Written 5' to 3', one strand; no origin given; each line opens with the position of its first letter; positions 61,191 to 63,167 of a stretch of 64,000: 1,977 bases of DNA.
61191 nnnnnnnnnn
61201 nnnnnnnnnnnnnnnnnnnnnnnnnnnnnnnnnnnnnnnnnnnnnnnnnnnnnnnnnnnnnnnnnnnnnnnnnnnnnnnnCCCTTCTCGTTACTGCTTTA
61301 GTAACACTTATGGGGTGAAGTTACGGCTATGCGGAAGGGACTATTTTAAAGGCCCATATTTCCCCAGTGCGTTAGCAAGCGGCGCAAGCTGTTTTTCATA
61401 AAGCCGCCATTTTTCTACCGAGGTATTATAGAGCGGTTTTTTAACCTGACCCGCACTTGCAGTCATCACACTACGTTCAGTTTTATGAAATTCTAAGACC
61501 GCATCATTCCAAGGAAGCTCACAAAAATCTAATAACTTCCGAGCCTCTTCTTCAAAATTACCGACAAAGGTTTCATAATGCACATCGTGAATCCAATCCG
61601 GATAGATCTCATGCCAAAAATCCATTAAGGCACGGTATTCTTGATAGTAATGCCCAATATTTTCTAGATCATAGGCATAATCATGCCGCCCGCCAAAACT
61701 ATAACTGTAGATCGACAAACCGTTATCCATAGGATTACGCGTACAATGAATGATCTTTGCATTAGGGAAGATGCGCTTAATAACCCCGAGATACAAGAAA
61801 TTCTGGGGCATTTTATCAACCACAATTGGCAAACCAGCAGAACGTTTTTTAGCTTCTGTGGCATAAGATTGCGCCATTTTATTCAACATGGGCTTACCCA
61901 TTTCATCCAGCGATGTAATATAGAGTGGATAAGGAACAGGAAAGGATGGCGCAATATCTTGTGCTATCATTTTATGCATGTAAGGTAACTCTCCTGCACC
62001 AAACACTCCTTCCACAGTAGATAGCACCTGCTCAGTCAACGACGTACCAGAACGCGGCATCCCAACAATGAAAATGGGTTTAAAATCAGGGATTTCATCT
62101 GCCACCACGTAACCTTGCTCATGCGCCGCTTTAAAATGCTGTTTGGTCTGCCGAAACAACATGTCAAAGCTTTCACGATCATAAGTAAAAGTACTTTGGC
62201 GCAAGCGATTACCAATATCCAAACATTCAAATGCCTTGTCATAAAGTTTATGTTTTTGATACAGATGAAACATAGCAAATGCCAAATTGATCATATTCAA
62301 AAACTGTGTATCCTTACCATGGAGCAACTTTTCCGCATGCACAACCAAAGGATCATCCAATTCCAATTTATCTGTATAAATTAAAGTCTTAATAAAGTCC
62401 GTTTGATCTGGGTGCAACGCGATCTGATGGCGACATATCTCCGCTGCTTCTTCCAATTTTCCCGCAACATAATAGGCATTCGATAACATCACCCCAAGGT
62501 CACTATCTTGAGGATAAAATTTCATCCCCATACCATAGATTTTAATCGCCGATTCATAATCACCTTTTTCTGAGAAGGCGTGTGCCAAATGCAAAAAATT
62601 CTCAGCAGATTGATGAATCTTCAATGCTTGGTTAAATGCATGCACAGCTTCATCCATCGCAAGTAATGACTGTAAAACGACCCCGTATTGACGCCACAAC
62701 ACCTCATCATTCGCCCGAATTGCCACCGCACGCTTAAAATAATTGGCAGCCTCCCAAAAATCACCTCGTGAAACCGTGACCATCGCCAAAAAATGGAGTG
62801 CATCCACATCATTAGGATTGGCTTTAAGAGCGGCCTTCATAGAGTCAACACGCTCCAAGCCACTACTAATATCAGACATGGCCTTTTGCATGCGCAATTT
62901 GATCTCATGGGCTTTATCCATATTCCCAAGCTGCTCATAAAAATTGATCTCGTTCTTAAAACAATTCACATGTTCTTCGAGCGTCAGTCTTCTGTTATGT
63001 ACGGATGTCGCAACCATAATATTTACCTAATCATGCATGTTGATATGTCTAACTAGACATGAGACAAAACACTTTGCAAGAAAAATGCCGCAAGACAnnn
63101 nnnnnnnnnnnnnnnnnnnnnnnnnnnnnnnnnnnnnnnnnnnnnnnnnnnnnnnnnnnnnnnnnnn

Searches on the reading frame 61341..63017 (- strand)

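Call 20: search_protein_families(library=pfam, proteins=[window:61341-63017:-], max_evalue=0.001)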
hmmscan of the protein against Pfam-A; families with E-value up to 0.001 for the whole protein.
window:61341-63017:- (558 aa): 18 families
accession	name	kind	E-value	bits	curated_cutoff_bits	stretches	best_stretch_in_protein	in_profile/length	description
PF13469.12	Sulfotransfer_3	-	4.8e-42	145.1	27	1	314-505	1-216/216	Sulfotransferase family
PF00685.33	Sulfotransfer_1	-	2.9e-12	47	22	1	314-527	3-207/255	Sulfotransferase domain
PF14559.12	TPR_19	-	5.2e-11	43.2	25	1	150-205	3-58/68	Tetratricopeptide repeat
PF13428.12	TPR_14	-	1.6e-09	37.9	23.5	0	176-212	5-41/44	Tetratricopeptide repeat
PF13176.12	TPR_7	-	2.4e-09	37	27.9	0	142-161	3-22/36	Tetratricopeptide repeat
PF00515.34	TPR_1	-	2.4e-08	33.9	27.8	0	142-170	5-33/34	Tetratricopeptide repeat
PF23914.1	TPR_CcmH_CycH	-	4.1e-08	33.7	42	0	60-99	110-149/158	Cytochrome c-type biogenesis protein H TPR domain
PF13181.12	TPR_8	-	9.7e-08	32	25.7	0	139-161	2-24/34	Tetratricopeptide repeat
PF07719.23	TPR_2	-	1.4e-07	31.5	27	0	108-134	4-30/34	Tetratricopeptide repeat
PF13424.12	TPR_12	-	8.4e-07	29.5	30.1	0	67-101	41-75/77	Tetratricopeptide repeat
PF13432.12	TPR_16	-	1.4e-06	29.1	32.7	0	60-104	20-64/65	Tetratricopeptide repeat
PF23241.1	HAT_PRP39_C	-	7.2e-06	26.6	33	1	83-168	37-123/139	PRP39 C-terminal HAT repeat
PF12895.13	ANAPC3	-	1.2e-05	25.9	27.2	0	63-129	15-80/82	Anaphase-promoting complex, cyclosome, subunit 3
PF13374.12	TPR_10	-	2.6e-05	24.5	27.5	0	72-101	3-32/42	Tetratricopeptide repeat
PF13431.12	TPR_17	-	0.00011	22.7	24.4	0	61-90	3-32/34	Tetratricopeptide repeat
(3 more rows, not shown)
